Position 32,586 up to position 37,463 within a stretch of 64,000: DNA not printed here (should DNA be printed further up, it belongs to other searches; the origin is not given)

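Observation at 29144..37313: Anaerobe-type HdrL-MvhD-MetV-MetF-HdrCB operon in an otherwise aerobic-looking alphaproteobacterial region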

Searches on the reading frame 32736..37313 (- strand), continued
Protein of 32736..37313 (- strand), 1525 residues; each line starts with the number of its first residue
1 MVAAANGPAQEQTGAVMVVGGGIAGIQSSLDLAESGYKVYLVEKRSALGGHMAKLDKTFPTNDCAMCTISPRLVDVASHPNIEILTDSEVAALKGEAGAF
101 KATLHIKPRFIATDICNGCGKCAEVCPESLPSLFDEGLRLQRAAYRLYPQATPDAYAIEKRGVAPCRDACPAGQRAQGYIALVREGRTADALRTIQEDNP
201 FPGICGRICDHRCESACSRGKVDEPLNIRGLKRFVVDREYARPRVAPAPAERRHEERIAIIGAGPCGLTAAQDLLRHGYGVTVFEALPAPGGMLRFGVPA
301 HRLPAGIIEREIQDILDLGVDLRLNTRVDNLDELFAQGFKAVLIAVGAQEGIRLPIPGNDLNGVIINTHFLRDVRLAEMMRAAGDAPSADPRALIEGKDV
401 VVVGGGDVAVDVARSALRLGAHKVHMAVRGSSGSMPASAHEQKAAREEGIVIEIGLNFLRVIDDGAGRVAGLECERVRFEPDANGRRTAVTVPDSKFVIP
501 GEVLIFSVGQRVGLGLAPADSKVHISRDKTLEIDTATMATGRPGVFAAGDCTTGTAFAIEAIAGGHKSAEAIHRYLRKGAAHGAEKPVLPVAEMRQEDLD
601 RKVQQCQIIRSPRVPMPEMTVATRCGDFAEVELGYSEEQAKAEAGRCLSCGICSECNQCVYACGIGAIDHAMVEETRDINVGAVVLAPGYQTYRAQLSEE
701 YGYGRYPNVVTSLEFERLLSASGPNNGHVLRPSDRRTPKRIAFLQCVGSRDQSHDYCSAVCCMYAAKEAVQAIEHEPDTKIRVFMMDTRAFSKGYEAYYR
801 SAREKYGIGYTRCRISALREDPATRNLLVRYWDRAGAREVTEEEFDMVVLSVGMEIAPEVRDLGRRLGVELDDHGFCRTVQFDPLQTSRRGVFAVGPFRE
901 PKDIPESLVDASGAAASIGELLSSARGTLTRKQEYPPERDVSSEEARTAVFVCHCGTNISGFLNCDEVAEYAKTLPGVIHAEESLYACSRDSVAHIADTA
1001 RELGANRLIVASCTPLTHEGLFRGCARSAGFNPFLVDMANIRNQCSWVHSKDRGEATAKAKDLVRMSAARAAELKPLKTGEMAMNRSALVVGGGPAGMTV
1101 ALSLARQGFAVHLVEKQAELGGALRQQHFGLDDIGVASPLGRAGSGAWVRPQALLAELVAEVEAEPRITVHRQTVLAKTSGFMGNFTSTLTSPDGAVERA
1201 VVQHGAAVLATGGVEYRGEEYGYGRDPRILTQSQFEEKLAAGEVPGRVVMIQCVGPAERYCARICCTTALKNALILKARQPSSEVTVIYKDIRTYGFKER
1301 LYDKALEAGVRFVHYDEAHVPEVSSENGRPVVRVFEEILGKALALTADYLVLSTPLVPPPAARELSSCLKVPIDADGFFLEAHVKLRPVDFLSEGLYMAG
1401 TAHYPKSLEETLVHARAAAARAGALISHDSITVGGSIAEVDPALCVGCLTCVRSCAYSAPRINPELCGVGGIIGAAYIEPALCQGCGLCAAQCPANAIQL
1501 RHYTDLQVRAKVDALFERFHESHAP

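Call 56: find_encoding_contigs(protein=P0017, flank=10000, max_places=1)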
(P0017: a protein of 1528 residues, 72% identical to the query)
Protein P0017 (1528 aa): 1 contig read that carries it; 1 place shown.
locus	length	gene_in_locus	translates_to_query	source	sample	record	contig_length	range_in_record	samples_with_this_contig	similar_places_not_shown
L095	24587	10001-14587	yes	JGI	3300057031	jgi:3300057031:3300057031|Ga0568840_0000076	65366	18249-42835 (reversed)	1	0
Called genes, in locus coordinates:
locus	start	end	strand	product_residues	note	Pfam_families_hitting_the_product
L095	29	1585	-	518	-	PF11658:CBP_BcsG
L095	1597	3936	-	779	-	PF13414:TPR_11 (weak), PF14559:TPR_19, PF05420:BCSC_C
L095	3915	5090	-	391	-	PF01270:Glyco_hydro_8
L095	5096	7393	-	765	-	PF03170:CBM_BcsB_1st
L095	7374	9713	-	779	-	PF00535:Glycos_transf_2, PF13641:Glyco_tranf_2_3, PF13506:Glyco_transf_21, PF13632:Glyco_trans_2_3, PF03552:Cellulose_synt, PF07238:PilZ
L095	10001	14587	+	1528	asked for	PF00890:FAD_binding_2 (weak), PF12831:FAD_oxidored (weak), PF13450:NAD_binding_8 (weak), PF14691:Fer4_20, PF07992:Pyr_redox_2, PF13450:NAD_binding_8 (weak), PF00890:FAD_binding_2, PF13450:NAD_binding_8 (weak), +16 more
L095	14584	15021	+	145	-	PF02662:FlpD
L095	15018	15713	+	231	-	PF12225:DUF5981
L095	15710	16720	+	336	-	PF02219:MTHFR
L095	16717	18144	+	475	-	PF13183:Fer4_8, PF13187:Fer4_9 (weak), PF13534:Fer4_17, PF02754:CCG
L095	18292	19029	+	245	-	PF01209:Ubie_methyltran, PF08241:Methyltransf_11, PF08242:Methyltransf_12, PF13649:Methyltransf_25, PF13847:Methyltransf_31 (weak)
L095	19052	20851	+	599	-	PF00890:FAD_binding_2, PF03486:HI0933_like (faint), PF07992:Pyr_redox_2 (faint), PF02910:Succ_DH_flav_C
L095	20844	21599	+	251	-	PF13085:Fer2_3, PF13187:Fer4_9 (faint), PF13534:Fer4_17 (faint), PF13746:Fer4_18 (faint), PF13183:Fer4_8, PF13237:Fer4_10, PF12838:Fer4_7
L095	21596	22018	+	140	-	PF02300:Fumarate_red_C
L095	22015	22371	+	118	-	PF02313:Fumarate_red_D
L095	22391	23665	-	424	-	PF01208:URO-D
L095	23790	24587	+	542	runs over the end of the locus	PF01565:FAD_binding_4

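Call 57: find_encoding_contigs(protein=P0018, flank=10000, max_places=1)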
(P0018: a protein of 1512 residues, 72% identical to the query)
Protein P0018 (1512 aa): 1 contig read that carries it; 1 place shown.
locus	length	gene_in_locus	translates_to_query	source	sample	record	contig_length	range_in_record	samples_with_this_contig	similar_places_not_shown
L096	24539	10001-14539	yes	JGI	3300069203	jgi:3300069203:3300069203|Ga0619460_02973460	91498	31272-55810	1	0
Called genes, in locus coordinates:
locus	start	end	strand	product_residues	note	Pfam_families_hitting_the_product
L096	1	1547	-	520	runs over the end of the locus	PF11658:CBP_BcsG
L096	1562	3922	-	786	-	PF13428:TPR_14 (faint), PF13414:TPR_11 (weak), PF13432:TPR_16 (weak), PF14559:TPR_19, PF05420:BCSC_C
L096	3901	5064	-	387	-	PF01270:Glyco_hydro_8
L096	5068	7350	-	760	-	PF03170:CBM_BcsB_1st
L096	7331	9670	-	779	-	PF00535:Glycos_transf_2, PF13641:Glyco_tranf_2_3, PF13506:Glyco_transf_21, PF13632:Glyco_trans_2_3, PF03552:Cellulose_synt, PF07238:PilZ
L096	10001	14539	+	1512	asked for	PF00890:FAD_binding_2 (weak), PF12831:FAD_oxidored (weak), PF13450:NAD_binding_8 (weak), PF14691:Fer4_20, PF07992:Pyr_redox_2, PF13450:NAD_binding_8 (weak), PF00890:FAD_binding_2 (weak), PF13450:NAD_binding_8, +15 more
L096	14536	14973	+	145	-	PF02662:FlpD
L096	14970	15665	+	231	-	PF12225:DUF5981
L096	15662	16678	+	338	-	PF02219:MTHFR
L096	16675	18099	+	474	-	PF13183:Fer4_8, PF13187:Fer4_9 (weak), PF13534:Fer4_17, PF02754:CCG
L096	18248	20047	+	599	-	PF00890:FAD_binding_2, PF01946:Thi4 (faint), PF03486:HI0933_like (faint), PF02910:Succ_DH_flav_C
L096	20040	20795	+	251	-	PF13085:Fer2_3, PF13187:Fer4_9 (faint), PF13534:Fer4_17 (faint), PF13746:Fer4_18 (faint), PF13183:Fer4_8, PF13237:Fer4_10, PF12838:Fer4_7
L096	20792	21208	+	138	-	PF02300:Fumarate_red_C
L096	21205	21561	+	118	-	PF02313:Fumarate_red_D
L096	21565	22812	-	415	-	PF01208:URO-D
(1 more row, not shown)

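Call 58: find_encoding_contigs(protein=P0122, flank=10000, max_places=1)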
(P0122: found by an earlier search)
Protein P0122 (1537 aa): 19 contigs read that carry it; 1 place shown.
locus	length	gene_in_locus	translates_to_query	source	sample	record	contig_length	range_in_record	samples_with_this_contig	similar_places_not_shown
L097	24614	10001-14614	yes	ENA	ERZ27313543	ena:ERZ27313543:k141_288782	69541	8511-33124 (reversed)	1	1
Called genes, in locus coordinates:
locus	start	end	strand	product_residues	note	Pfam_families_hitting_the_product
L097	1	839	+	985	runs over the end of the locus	PF08448:PAS_4, PF00989:PAS, PF08447:PAS_3, PF08448:PAS_4 (weak), PF13426:PAS_9 (weak), PF00512:HisKA, PF02518:HATPase_c, PF00072:Response_reg, +1 more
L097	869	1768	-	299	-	-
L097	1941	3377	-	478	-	PF02321:OEP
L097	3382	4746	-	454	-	PF25919:BSH_CusB (faint), PF25994:HH_AprE, PF26002:Beta-barrel_AprE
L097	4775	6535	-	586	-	PF00664:ABC_membrane, PF00005:ABC_tran, PF13304:AAA_21 (faint)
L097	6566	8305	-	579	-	PF00664:ABC_membrane (weak), PF00005:ABC_tran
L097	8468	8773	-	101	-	-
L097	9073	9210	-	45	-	-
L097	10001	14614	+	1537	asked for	PF12831:FAD_oxidored, PF13450:NAD_binding_8 (weak), PF12837:Fer4_6 (weak), PF14691:Fer4_20, PF07992:Pyr_redox_2 (weak), PF13450:NAD_binding_8 (weak), PF07992:Pyr_redox_2, PF13450:NAD_binding_8 (weak), +18 more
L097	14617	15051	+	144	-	PF02662:FlpD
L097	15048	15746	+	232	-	PF12225:DUF5981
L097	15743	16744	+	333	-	PF02219:MTHFR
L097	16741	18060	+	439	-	PF13183:Fer4_8, PF13187:Fer4_9 (weak), PF13534:Fer4_17, PF02754:CCG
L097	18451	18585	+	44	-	-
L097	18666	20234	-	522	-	PF13007:LZ_Tnp_IS66, PF13005:zf-IS66, PF03050:DDE_Tnp_IS66, PF13817:DDE_Tnp_IS66_C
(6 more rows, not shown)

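Call 60: search_protein_families(library=ncbifam, proteins=[L092:12113-13375:+, L092:3161-4039:+, L092:728-1381:+, L016:22078-22761:+, L016:20563-22056:+, L016:17872-20517:+, L004:18242-19114:-, L090:5215-6492:-], max_evalue=0.001)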
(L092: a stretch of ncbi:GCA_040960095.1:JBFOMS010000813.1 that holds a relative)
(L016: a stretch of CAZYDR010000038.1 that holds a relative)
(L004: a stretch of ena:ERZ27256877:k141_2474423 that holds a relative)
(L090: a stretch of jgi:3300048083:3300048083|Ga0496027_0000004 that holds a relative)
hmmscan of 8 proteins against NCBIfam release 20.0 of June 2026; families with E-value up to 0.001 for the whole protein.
L092:12113-13375:+ (420 aa): 2 families
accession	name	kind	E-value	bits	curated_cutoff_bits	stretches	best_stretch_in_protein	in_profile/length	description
NF004889.0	PRK06252.1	subfamily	1.9e-07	30.5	244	1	228-417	155-336/340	methylcobalamin:coenzyme M methyltransferase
TIGR01464.1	hemE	equivalog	0.00048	19.2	302.95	1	282-415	205-337/338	uroporphyrinogen decarboxylase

L092:3161-4039:+ (292 aa): 4 families
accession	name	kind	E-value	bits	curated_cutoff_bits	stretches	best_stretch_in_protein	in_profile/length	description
NF005719.0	PRK07535.1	domain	4.8e-24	84.9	259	1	7-256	2-231/268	methyltetrahydrofolate:corrinoid/iron-sulfur protein methyltransferase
TIGR02082.1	metH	equivalog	1.2e-12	46.3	1010.85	1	8-254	345-586/1182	methionine synthase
NF040758.1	CODH_ACS_meth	exception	7.8e-12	45.1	370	1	8-254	6-233/261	carbon monoxide dehydrogenase/acetyl-CoA synthase methytransferase subunit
NF007024.0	PRK09490.1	equivalog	8.4e-08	30.4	1497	1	16-249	371-598/1234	methionine synthase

L092:728-1381:+ (217 aa): 0 families

L016:22078-22761:+ (227 aa): 15 families
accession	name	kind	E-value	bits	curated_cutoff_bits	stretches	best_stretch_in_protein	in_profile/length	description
TIGR02370.1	pyl_corrinoid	subfamily_domain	6.7e-59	198.6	215.3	1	13-209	2-197/197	methyltransferase cognate corrinoid protein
NF047995.1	corrinoid_MtgC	exception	8.2e-52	175.8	310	1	8-217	3-213/215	glycine betaine-specific corrinoid protein MtgC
NF041607.1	dimeth_corrin_MtbC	equivalog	1.3e-50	171.7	350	1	16-217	4-203/203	dimethylamine corrinoid protein MtbC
NF047996.1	corrin_MtgC_2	exception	4.7e-49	166.7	370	1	11-217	6-210/212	glycine betaine-specific corrinoid protein MtgC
TIGR02082.1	metH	equivalog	1.2e-43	149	1010.85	1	8-195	645-830/1182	methionine synthase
NF007024.0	PRK09490.1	equivalog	2.9e-37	128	1497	1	11-189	663-842/1234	methionine synthase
NF040669.1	MtaC2_Meth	equivalog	4.2e-37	127.9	450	1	6-209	39-238/267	methanol--corrinoid protein MtaC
NF040655.1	MtaC_Meth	equivalog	9.9e-37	126.3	420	1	7-212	33-233/253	methanol--corrinoid protein MtaC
NF002612.0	PRK02261.1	equivalog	1.1e-12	47.7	110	1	98-189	5-95/148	methylaspartate mutase subunit S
TIGR01501.1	MthylAspMutase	equivalog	9.6e-09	35.1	135.8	1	99-189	4-93/134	methylaspartate mutase subunit S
NF040743.1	ornith_mutase_E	equivalog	6.4e-07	27.7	800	1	83-208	584-713/730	D-ornithine 4,5-aminomutase subunit OraE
TIGR00640.1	acid_CoA_mut_C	subfamily_domain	7.4e-07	29.2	57.45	1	98-193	4-98/132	methylmalonyl-CoA mutase C-terminal domain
NF052385.1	Lys_5_6_beta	equivalog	5.6e-06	26.2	280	1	125-206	139-222/241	lysine 5,6-aminomutase subunit beta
NF052513.1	TransRegCarH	equivalog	1.5e-05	24.4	400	1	9-201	83-263/274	HTH-type transcriptional repressor CarH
NF006944.0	PRK09426.1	equivalog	0.00014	19.9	876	1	82-194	575-686/721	methylmalonyl-CoA mutase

L016:20563-22056:+ (497 aa): 1 family
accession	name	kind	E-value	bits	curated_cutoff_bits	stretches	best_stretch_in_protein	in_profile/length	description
TIGR02369.2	trimeth_pyl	equivalog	8.9e-92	308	525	1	28-486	7-463/469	[trimethylamine--corrinoid protein] Co-methyltransferase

L016:17872-20517:+ (881 aa): 26 families (the best 25 are shown)
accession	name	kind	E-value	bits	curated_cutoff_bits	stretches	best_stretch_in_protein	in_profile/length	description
NF001567.0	PRK00389.1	subfamily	6e-54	183.4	300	1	531-874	28-355/359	glycine cleavage system aminomethyltransferase GcvT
TIGR01372.1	soxA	subfamily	4.9e-50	170.3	1164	1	487-879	607-994/996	sarcosine oxidase subunit alpha family protein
TIGR00528.1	gcvT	equivalog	3.5e-46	157.8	235.85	1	529-840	24-333/362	glycine cleavage system aminomethyltransferase GcvT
NF053776.1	TmaoDeMthMsil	equivalog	1.2e-40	139.8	1100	1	535-880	417-762/763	trimethylamine N-oxide demethylase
TIGR02352.1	thiamin_ThiO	equivalog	5e-37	127.8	250.8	1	78-435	2-349/351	glycine oxidase ThiO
NF010093.0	PRK13579.1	equivalog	4e-34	118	459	1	540-846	44-343/371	glycine cleavage system aminomethyltransferase GcvT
NF008425.0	PRK11259.1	equivalog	2.1e-27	96.1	257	1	74-451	4-376/377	N-methyl-L-tryptophan oxidase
NF009133.0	PRK12486.1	equivalog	1.7e-21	76.5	410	1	531-840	38-342/369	dimethylsulfoniopropionate demethylase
TIGR01373.1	soxB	subfamily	2.5e-21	76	529.45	1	69-451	24-400/407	sarcosine oxidase subunit beta family protein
NF001933.0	PRK00711.1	subfamily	4.2e-20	72.2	383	1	127-291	105-271/429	D-amino acid dehydrogenase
TIGR01377.1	soxA_mon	subfamily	1.1e-18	67.1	479.65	1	78-294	4-217/381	amino oxidase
TIGR03364.1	HpnW_proposed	hypoth_equivalog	9.3e-18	64.4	285.1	1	77-294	3-214/365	TIGR03364 family FAD-dependent oxidoreductase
NF050086.1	pipecolate_AmaA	exception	5.6e-17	61.5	600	1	74-284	25-244/425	L-pipecolate oxidase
TIGR03197.1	MnmC_Cterm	equivalog_domain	1.5e-14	53.9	174.2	1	77-283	2-209/400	FAD-dependent 5-carboxymethylaminomethyl-2-thiouridine(34) oxidoreductase MnmC1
NF002480.1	PRK01747.1-1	equivalog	1.5e-14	53.3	540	1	68-333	240-504/645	bifunctional tRNA (5-methylaminomethyl-2-thiouridine)(34)-methyltransferase MnmC2/FAD-dependent 5-carboxymethylaminomethyl-2-thiouridine(34)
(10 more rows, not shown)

L004:18242-19114:- (290 aa): 5 families
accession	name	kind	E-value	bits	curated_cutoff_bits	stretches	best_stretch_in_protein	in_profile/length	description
NF005719.0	PRK07535.1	domain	3e-31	108.5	259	1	7-250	2-226/268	methyltetrahydrofolate:corrinoid/iron-sulfur protein methyltransferase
NF040758.1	CODH_ACS_meth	exception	2.8e-19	69.5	370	1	7-249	5-229/261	carbon monoxide dehydrogenase/acetyl-CoA synthase methytransferase subunit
TIGR02082.1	metH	equivalog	1.8e-13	49.1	1010.85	1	19-248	357-581/1182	methionine synthase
NF007024.0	PRK09490.1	equivalog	2.1e-06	25.8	1497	1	23-247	378-597/1234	methionine synthase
TIGR01496.1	DHPS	equivalog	0.00095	18.9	162.6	0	30-176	37-174/258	dihydropteroate synthase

L090:5215-6492:- (425 aa): 4 families
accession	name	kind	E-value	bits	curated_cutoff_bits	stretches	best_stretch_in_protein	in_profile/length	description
NF004889.0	PRK06252.1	subfamily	1.6e-13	50.4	244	1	229-423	151-336/340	methylcobalamin:coenzyme M methyltransferase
TIGR01463.1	mtaA_cmuA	subfamily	4.8e-11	42.5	235.4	1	229-422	150-337/340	MtaA/CmuA family methyltransferase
TIGR01464.1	hemE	equivalog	5.8e-10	38.7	302.95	1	288-421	206-337/338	uroporphyrinogen decarboxylase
NF040654.1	MtaA_Meth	equivalog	4.8e-08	32.3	400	1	215-423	138-335/337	methylcobamide:CoM methyltransferase MtaA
